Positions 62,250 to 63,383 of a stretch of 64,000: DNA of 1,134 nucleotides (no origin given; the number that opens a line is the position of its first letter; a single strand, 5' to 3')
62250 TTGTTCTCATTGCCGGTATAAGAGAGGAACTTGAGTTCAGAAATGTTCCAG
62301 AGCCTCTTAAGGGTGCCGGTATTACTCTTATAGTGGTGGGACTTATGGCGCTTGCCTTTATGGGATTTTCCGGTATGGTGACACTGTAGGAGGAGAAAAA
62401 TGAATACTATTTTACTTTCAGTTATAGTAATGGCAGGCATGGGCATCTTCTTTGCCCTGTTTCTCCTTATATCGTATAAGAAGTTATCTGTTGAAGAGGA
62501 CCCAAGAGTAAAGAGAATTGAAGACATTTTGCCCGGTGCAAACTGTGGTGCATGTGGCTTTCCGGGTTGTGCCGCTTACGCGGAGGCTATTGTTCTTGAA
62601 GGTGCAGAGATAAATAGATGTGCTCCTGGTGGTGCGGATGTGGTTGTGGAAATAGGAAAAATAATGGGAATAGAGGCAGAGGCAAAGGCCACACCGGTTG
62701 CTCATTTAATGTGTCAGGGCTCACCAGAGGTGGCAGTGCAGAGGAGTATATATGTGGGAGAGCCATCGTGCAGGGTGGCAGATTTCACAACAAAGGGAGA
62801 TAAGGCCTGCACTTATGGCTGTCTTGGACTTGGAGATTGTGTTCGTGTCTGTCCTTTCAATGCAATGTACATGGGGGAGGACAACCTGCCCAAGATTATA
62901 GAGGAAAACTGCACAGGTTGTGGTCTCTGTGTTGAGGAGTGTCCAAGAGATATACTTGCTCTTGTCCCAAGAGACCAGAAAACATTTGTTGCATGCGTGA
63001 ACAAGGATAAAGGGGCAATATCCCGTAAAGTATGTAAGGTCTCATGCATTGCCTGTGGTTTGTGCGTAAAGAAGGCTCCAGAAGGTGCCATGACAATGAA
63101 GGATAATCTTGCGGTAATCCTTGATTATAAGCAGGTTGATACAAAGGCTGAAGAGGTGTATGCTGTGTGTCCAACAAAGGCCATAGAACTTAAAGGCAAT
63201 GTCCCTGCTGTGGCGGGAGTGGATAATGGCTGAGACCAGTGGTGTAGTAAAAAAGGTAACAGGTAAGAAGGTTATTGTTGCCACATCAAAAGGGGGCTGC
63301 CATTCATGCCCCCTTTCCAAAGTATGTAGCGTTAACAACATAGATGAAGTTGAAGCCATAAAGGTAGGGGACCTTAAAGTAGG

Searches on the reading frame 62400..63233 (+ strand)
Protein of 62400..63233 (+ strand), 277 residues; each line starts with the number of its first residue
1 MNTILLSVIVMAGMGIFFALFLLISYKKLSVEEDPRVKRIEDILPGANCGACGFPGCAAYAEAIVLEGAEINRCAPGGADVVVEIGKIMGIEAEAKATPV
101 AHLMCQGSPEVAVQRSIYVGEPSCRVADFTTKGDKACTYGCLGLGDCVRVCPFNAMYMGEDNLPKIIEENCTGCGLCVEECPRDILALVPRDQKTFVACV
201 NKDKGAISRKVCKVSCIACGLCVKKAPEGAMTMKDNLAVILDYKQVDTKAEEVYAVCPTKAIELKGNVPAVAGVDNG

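Call 56: find_encoding_contigs(protein=window:62400-63233:+, flank=10000, max_places=1)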
Protein window:62400-63233:+ (277 aa): 3 contigs read that carry it; 1 place shown.
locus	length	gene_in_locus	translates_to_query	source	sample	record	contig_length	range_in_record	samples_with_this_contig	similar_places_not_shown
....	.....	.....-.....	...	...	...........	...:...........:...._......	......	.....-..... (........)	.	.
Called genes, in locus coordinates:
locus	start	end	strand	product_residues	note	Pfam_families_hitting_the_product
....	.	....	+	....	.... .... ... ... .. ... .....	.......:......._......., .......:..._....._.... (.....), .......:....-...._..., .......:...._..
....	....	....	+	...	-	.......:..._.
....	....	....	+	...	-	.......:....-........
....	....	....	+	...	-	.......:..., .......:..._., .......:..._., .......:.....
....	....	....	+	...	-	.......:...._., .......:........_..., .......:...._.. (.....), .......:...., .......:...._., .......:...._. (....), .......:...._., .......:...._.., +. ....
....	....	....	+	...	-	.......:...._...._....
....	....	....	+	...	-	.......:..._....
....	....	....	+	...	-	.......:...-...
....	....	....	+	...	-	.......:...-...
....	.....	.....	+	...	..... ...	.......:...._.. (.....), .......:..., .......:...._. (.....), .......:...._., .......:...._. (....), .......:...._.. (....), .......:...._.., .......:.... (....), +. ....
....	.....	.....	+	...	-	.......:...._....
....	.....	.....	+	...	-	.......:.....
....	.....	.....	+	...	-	-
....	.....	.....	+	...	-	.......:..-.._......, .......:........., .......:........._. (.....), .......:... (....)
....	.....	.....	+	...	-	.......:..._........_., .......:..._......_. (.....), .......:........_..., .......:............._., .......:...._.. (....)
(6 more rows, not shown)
